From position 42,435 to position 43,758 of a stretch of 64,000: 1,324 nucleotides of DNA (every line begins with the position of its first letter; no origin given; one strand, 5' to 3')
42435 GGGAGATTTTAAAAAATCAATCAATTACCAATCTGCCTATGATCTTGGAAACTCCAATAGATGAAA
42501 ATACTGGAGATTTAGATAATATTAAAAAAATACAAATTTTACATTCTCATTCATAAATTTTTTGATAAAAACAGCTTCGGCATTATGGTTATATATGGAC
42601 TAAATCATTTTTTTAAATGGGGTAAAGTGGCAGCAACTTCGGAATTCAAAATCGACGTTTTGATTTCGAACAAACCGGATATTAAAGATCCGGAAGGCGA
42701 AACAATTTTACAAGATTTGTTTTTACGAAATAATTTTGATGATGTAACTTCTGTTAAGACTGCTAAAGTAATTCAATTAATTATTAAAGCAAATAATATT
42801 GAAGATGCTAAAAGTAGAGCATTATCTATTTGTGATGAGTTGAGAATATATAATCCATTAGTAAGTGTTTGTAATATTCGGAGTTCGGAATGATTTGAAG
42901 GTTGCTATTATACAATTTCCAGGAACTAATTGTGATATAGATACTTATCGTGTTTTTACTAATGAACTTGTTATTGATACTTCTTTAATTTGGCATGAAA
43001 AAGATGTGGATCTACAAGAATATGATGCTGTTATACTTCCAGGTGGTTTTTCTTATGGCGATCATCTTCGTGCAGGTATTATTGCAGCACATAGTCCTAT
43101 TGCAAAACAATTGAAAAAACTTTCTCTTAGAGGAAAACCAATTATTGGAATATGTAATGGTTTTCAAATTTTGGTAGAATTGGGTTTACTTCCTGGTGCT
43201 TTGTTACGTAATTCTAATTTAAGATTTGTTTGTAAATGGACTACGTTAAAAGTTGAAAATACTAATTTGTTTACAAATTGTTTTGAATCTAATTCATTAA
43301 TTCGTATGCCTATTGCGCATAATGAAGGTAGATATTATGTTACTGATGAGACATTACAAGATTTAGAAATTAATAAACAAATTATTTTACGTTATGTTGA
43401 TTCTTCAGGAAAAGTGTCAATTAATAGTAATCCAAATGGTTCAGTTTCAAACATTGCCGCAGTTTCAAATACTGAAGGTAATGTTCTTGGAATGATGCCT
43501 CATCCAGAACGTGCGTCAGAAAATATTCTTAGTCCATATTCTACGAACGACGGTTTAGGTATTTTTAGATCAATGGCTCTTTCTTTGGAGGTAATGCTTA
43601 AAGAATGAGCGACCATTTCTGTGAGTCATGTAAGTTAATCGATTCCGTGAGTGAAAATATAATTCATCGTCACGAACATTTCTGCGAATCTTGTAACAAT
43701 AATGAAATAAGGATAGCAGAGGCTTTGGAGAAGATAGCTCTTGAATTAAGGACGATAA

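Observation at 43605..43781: Hidden 58-codon double-CxxC ORF translationally coupled between purQ and purL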

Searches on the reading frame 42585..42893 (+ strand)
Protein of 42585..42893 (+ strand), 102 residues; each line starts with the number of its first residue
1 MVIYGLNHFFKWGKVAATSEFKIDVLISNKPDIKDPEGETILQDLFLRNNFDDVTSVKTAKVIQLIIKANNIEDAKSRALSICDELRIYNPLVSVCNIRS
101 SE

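Call 3: search_protein_families(library=pfam, proteins=[window:42585-42893:+], max_evalue=1)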
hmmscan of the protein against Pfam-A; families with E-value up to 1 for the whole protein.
window:42585-42893:+ (102 aa): 2 families
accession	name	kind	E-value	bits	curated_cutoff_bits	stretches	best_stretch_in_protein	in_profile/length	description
PF02700.19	PurS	-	3.7e-16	59.5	22.2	1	22-98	1-75/77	Phosphoribosylformylglycinamidine (FGAM) synthase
PF15193.11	FAM24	-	0.14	13.4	27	1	58-90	21-53/69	FAM24 family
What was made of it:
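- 42627..42893 (+): purS (88-aa form, GTG start inferred by length from relatives; the mechanical ORF starts at 42585). Pfam PurS E=3.7e-16 (call 3).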

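Call 4: search_protein_families(library=ncbifam, proteins=[window:42585-42893:+], max_evalue=1)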
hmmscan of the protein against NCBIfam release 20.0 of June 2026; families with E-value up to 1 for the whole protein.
window:42585-42893:+ (102 aa): 4 families
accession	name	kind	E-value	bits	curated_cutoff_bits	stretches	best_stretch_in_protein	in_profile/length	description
NF004450.0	PRK05783.1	equivalog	5.2e-18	65.1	96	1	21-100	3-81/84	hypothetical protein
NF004630.0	PRK05974.1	equivalog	8e-10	38.6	75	1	21-93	2-72/83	phosphoribosylformylglycinamidine synthase subunit PurS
TIGR00302.1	TIGR00302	equivalog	8.2e-10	38.8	39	1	21-92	1-70/80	phosphoribosylformylglycinamidine synthase subunit PurS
NF005019.0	PRK06423.1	equivalog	0.0058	16.8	122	1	22-75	2-52/74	phosphoribosylformylglycinamidine synthase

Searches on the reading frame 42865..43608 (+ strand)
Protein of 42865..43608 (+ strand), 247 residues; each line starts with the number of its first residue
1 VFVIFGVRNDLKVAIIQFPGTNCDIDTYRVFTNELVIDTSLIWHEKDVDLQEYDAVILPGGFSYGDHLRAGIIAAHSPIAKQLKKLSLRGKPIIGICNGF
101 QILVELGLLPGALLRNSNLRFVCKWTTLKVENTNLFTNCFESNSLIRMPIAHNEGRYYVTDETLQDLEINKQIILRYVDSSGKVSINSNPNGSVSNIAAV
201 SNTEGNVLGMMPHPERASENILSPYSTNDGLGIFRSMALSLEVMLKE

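Call 3: search_protein_families(library=pfam, proteins=[window:42865-43608:+], max_evalue=1)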
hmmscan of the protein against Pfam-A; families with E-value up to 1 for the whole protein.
window:42865-43608:+ (247 aa): 6 families
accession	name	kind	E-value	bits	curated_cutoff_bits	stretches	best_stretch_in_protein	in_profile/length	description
PF13507.12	GATase_5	-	9.2e-50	169.6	27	1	12-227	3-239/260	CobB/CobQ-like glutamine amidotransferase domain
PF01965.30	DJ-1_PfpI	-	2.6e-09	37.6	26.6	1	34-111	47-115/165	DJ-1/PfpI family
PF07685.20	GATase_3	-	3.2e-09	37.1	27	1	41-104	27-89/196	CobB/CobQ-like glutamine amidotransferase domain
PF00117.34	GATase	-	2.2e-06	27.9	22.8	1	41-106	26-88/190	Glutamine amidotransferase class-I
PF01174.25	SNO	-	0.0064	16.8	27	1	48-103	29-81/188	SNO glutamine amidotransferase family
PF07722.19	Peptidase_C26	-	0.03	14.5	20.5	1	87-107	102-123/219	Peptidase C26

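Call 4: search_protein_families(library=ncbifam, proteins=[window:42865-43608:+], max_evalue=1)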
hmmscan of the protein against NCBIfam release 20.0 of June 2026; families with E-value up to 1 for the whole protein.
window:42865-43608:+ (247 aa): 25 families
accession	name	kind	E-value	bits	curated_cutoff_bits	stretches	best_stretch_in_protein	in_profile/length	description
TIGR01737.1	FGAM_synth_I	equivalog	2e-91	305.4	177.8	1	11-238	1-225/228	phosphoribosylformylglycinamidine synthase I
NF002957.0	PRK03619.1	equivalog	1.8e-87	292.3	212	1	12-238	2-217/222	phosphoribosylformylglycinamidine synthase subunit PurQ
NF002252.0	PRK01175.1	equivalog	5.8e-57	192.7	298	1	9-218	2-229/261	phosphoribosylformylglycinamidine synthase subunit PurQ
TIGR01857.1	FGAM-synthase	equivalog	4.4e-30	104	1057.05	1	12-227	979-1225/1239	phosphoribosylformylglycinamidine synthase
NF003672.0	PRK05297.1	equivalog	6.7e-30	103.4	783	1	10-226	1036-1268/1290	phosphoribosylformylglycinamidine synthase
TIGR01735.1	FGAM_synt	equivalog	1.4e-28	98.9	1123.05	1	12-225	1054-1285/1307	phosphoribosylformylglycinamidine synthase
NF001989.1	PRK00784.1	equivalog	1.3e-07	30.7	273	1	10-104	247-335/480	cobyric acid synthase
TIGR01382.1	PfpI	subfamily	4.1e-07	29.7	139.05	1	46-111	56-115/169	DJ-1/PfpI/YhbO family deglycase/protease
NF040823.1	deglyc_PfpI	equivalog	7.6e-06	25.9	330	1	46-111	55-114/166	deglycase PfpI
TIGR01855.1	IMP_synth_hisH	equivalog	3.2e-05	23.8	105.4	1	46-105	30-86/198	imidazole glycerol phosphate synthase subunit HisH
TIGR00313.1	cobQ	equivalog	0.00024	20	309.9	1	6-104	243-333/477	cobyric acid synthase CobQ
NF004921.0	PRK06278.1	equivalog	0.00025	20.1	354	1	35-105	19-80/482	cobyrinic acid a,c-diamide synthase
TIGR03800.1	PLP_synth_Pdx2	equivalog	0.00039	20.4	105.55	1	46-104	30-84/184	pyridoxal 5'-phosphate synthase glutaminase subunit PdxT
NF001975.0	PRK00758.1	equivalog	0.00039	20.1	198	1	12-104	3-82/185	GMP synthase subunit A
NF010608.0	PRK14004.1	equivalog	0.00085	19.1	216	1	41-105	26-87/210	imidazole glycerol phosphate synthase subunit HisH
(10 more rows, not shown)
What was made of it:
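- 42895..43608 (+): purQ (237 aa, TTG start 1 nt after the purS stop). Its stop TGA 43606-43608 overlaps the small ORF's ATG. NCBIfam TIGR01737 E=2e-91 (call 4).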

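Call 8: find_related_loci(query=window:42865-43605:+, collection=genome_contigs, flank=4000)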
Query window:42865-43605:+ (247 aa) in genome_contigs; peptide patterns used: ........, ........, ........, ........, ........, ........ (x = any residue, [..] = any of these).
600 stretches matched a pattern (row limit reached: there are more); 597 encode a relative of the query (tblastn E <= 1e-3); the best 80 are kept; 80 distinct loci.
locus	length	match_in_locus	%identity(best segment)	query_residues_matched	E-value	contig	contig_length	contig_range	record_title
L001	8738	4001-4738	75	2-247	2e-129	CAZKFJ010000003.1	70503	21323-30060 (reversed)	MAG TPA_asm: uncultured Nitrosopumilales archaeon isolate binchicken_co46_310 genome assembly, contig: NODE_605_length_7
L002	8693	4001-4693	53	10-243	1e-81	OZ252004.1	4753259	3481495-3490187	MAG: Pyrinomonadaceae bacterium isolate 55cb242d-0e91-4f47-a3c8-a26a29971085 genome assembly, chromosome: 1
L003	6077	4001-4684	51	11-241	9e-78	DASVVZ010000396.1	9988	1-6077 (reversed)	MAG TPA_asm: Pyrinomonadaceae bacterium isolate SMAG_U3357 k141_284970, whole genome shotgun sequence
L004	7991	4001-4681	53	11-240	3e-77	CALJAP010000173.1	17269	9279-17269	MAG: uncultured bacterium isolate S1_Bin_METABAT__209_1 genome assembly, contig: c_000001878740, whole genome shotgun se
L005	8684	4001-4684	51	11-242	8e-77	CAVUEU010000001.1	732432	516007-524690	MAG: uncultured Gemmatimonadales bacterium isolate MFD04944.bin.2.59 genome assembly, contig: contig_10218, whole genome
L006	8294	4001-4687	51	6-237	6e-77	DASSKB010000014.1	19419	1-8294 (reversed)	MAG TPA_asm: Longimicrobiaceae bacterium isolate SMAG_U1130 k141_3017, whole genome shotgun sequence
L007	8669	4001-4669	51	12-237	5e-77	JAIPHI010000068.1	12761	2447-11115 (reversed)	MAG: Candidatus Neomarinimicrobiota bacterium isolate Tobar15.5-16.5m-G29 Tobar15-5-16-5m-C3614, whole genome shotgun se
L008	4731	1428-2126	50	9-244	3e-76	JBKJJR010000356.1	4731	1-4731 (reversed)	MAG: Pyrinomonadaceae bacterium isolate ant_bin.211 S1Ck117_2362873_flag_0_multi_8.9775_len_4731, whole genome shotgun s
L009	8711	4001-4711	50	6-245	4e-76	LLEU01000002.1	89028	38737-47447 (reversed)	MAG: Acidobacteria bacterium OLB17 UZ17_ACD001CONTIG000002, whole genome shotgun sequence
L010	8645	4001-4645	51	11-237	3e-76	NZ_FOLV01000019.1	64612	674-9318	Bacillus sp. 491mf, whole genome shotgun sequence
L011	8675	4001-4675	51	10-237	7e-76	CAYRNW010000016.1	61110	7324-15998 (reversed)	MAG TPA_asm: uncultured Eubacteriales bacterium isolate SRP241326_co3_59 genome assembly, contig: NODE_831_length_61110_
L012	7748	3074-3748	51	11-238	2e-75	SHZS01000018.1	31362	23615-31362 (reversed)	MAG: Gemmatimonadetes bacterium isolate Baikal-deep-G154 BACOMB-C6358, whole genome shotgun sequence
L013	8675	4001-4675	54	10-243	1e-75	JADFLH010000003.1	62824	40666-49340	MAG: Thaumarchaeota archaeon isolate B51T1B5 B51T1B5_NODE202, whole genome shotgun sequence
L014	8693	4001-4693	50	11-244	1e-75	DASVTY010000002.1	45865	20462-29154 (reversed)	MAG TPA_asm: Pyrinomonadaceae bacterium isolate SMAG_U3303 k141_584828, whole genome shotgun sequence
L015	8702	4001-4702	49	8-244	1e-75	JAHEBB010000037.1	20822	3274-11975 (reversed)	MAG: Trueperaceae bacterium isolate Ww127 NODE_4699_length_20822_cov_4.681175, whole genome shotgun sequence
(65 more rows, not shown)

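Call 20: find_homologous_proteins(query=window:42865-43605:+, max_evalue=1e-40)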
Query window:42865-43605:+ (247 aa): 7955 proteins with E <= 1e-40 among 8000 candidates; the best 120 are listed.
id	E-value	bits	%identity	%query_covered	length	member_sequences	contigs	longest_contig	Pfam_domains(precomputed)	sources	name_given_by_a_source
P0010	6.8e-161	551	100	100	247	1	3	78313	PF00117.35,PF07685.21,PF13507.13,PF01965.31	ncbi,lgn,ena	-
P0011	9.3e-161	551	100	100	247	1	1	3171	PF00117.35,PF07685.21,PF13507.13,PF01965.31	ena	-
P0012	2.5e-160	549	99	100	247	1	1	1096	PF00117.35,PF07685.21,PF13507.13,PF01965.31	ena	-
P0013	4.6e-160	549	100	100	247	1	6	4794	PF00117.35,PF07685.21,PF13507.13,PF01965.31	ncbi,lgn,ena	-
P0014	6.3e-160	548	99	100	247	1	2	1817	PF00117.35,PF07685.21,PF13507.13,PF01965.31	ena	-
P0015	6.7e-160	548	99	100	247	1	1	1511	PF00117.35,PF07685.21,PF13507.13,PF01965.31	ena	-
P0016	1.1e-159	547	99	100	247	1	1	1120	PF00117.35,PF07685.21,PF13507.13,PF01965.31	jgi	-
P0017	1.7e-159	547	99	100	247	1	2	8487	PF00117.35,PF07685.21,PF13507.13,PF01965.31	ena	-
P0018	3.1e-159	546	99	100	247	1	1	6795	PF00117.35,PF07685.21,PF13507.13,PF01965.31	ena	-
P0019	1.7e-157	540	98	100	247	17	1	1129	PF00117.35,PF07685.21,PF13507.13,PF01965.31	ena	-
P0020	2.3e-157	540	97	100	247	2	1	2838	PF00117.35,PF07685.21,PF13507.13,PF01965.31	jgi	-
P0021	9.5e-154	528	100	96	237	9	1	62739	PF00117.35,PF07685.21,PF13507.13,PF01965.31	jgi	jgi:phosphoribosylformylglycinamidine synthase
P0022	4.7e-151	519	96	97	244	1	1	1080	PF00117.35,PF07685.21,PF13507.13,PF01965.31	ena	-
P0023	6.3e-151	519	97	96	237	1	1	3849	PF00117.35,PF07685.21,PF13507.13,PF01965.31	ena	-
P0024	6.7e-123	427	80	96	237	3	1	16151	PF00117.35,PF07685.21,PF13507.13,PF01965.31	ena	-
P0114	4.4e-113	395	74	96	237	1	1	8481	PF00117.35,PF07685.21,PF13507.13,PF01965.31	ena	-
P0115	1.5e-108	380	73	96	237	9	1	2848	PF00117.35,PF07685.21,PF13507.13,PF01965.31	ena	-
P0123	6.1e-101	355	68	96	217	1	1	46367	PF00117.35,PF13507.13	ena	-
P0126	2.1e-95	337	63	97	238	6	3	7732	PF00117.35,PF07685.21,PF13507.13,PF01965.31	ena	-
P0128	1.4e-94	334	63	97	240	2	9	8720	PF07685.21,PF13507.13,PF01965.31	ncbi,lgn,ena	-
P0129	1.8e-94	334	65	96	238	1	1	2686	PF00117.35,PF07685.21,PF13507.13,PF01965.31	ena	-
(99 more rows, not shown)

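Call 22: find_encoding_contigs(protein=P0024, flank=3500, max_places=2)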
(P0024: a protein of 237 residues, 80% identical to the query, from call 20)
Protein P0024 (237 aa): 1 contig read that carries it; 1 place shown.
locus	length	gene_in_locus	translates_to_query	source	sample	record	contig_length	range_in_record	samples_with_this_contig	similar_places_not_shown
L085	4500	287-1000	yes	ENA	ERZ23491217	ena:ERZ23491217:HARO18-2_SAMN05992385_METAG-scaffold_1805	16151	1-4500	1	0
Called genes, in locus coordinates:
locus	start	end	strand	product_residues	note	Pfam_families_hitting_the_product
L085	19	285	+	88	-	PF02700:PurS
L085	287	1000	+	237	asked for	PF07685:GATase_3, PF13507:GATase_5, PF01965:DJ-1_PfpI, PF00117:GATase (weak)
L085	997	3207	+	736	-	PF18072:FGAR-AT_linker, PF00586:AIRS, PF02769:AIRS_C, PF00586:AIRS, PF02769:AIRS_C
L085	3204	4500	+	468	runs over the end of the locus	PF13522:GATase_6, PF13537:GATase_7, PF00156:Pribosyltran (weak)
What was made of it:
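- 42895..43608 (+): 237-aa gene calls in relatives (calls 20, 22).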

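Call 23: find_encoding_contigs(protein=P0123, flank=3500, max_places=2)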
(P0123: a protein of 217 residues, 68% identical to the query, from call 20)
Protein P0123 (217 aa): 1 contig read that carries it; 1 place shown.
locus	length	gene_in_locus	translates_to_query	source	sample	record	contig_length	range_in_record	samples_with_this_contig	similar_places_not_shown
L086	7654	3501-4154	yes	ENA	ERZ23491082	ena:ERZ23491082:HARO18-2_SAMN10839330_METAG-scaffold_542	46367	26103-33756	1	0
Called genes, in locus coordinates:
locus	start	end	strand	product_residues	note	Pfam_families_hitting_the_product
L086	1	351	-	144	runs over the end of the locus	PF00383:dCMP_cyt_deam_1, PF14437:MafB19-deam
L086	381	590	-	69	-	-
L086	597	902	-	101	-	PF01253:SUI1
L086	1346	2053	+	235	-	-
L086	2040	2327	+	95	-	PF14947:HTH_45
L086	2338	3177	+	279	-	PF01261:AP_endonuc_2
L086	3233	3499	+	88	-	PF02700:PurS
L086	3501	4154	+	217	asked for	PF13507:GATase_5 (weak), PF00117:GATase (faint), PF13507:GATase_5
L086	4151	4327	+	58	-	-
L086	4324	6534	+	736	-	PF18072:FGAR-AT_linker, PF00586:AIRS, PF02769:AIRS_C, PF00586:AIRS, PF02769:AIRS_C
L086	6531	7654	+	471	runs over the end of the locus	PF13230:GATase_4 (weak), PF13522:GATase_6, PF13537:GATase_7, PF00156:Pribosyltran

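Call 24: find_encoding_contigs(protein=P0128, flank=3500, max_places=2)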
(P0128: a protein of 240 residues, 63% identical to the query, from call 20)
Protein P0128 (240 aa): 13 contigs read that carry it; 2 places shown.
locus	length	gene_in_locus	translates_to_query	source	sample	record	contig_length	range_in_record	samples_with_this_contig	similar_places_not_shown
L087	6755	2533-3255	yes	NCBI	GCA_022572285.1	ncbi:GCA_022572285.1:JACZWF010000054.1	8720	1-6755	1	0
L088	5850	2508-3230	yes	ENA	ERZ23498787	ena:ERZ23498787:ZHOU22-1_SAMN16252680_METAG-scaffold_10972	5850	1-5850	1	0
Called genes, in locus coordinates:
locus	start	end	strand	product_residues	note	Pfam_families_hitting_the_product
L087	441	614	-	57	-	-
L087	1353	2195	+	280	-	PF01261:AP_endonuc_2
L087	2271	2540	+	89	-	PF02700:PurS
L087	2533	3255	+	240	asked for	PF01965:DJ-1_PfpI (weak), PF07685:GATase_3 (weak), PF13507:GATase_5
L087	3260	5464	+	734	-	PF18072:FGAR-AT_linker, PF00586:AIRS, PF02769:AIRS_C, PF00586:AIRS, PF02769:AIRS_C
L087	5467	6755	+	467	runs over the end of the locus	PF13522:GATase_6, PF13537:GATase_7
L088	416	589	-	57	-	-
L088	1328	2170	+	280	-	PF01261:AP_endonuc_2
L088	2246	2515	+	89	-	PF02700:PurS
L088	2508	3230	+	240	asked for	PF01965:DJ-1_PfpI (weak), PF07685:GATase_3 (weak), PF13507:GATase_5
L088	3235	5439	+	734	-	PF18072:FGAR-AT_linker, PF00586:AIRS, PF02769:AIRS_C, PF00586:AIRS, PF02769:AIRS_C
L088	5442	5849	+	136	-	?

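Call 29: find_encoding_contigs(protein=P0114, flank=3000, max_places=1)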
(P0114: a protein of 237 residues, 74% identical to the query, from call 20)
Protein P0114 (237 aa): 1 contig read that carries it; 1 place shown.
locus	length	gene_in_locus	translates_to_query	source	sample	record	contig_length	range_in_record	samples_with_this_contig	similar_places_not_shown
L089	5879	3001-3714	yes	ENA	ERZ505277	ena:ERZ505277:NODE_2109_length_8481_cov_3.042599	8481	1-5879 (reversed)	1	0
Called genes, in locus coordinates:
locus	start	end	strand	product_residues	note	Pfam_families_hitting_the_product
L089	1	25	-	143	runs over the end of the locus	PF00383:dCMP_cyt_deam_1, PF14437:MafB19-deam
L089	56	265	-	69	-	-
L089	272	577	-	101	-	PF01253:SUI1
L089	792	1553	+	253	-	-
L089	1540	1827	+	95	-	PF14947:HTH_45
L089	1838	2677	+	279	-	PF01261:AP_endonuc_2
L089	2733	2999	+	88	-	PF02700:PurS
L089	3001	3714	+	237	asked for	PF13507:GATase_5, PF00117:GATase, PF01965:DJ-1_PfpI, PF07685:GATase_3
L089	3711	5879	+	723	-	?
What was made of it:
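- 42627..42893 (+): Gene calls of 88 aa in L085, L086 and L089 (calls 22, 23, 29).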

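Call 30: find_encoding_contigs(protein=P0115, flank=3000, max_places=1)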
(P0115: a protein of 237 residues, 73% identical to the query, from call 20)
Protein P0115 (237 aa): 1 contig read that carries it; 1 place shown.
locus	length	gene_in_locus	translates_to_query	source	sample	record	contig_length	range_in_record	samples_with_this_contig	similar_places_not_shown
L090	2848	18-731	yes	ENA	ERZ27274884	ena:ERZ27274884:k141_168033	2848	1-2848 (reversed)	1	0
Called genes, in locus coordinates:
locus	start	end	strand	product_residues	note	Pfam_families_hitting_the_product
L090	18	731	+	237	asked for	PF07685:GATase_3, PF13507:GATase_5, PF01965:DJ-1_PfpI, PF00117:GATase (weak)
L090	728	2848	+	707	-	?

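Call 31: find_encoding_contigs(protein=P0129, flank=3000, max_places=1)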
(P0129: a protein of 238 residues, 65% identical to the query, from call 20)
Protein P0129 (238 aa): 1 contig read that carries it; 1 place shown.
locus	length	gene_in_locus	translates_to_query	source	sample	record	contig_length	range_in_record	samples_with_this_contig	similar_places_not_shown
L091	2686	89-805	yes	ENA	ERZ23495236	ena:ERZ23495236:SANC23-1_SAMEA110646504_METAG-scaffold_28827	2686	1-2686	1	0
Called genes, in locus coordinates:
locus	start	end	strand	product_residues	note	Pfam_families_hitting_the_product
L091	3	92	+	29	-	?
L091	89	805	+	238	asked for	PF07685:GATase_3, PF13507:GATase_5, PF00117:GATase (weak), PF01965:DJ-1_PfpI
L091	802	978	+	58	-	-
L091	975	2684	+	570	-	?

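Call 32: find_encoding_contigs(protein=P0126, flank=3000, max_places=1)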
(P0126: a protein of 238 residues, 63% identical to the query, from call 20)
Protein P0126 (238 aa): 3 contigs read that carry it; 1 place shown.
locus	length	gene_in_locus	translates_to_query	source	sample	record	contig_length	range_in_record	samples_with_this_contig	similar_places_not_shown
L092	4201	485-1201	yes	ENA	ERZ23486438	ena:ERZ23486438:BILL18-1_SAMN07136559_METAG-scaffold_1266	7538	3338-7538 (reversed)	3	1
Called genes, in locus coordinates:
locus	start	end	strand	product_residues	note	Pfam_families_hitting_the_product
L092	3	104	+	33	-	?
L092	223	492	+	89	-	PF02700:PurS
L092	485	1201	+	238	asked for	PF01965:DJ-1_PfpI, PF07685:GATase_3, PF13507:GATase_5, PF00117:GATase (weak)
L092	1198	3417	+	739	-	PF18072:FGAR-AT_linker, PF00586:AIRS, PF02769:AIRS_C, PF00586:AIRS, PF02769:AIRS_C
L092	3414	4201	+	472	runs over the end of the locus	PF13522:GATase_6, PF13537:GATase_7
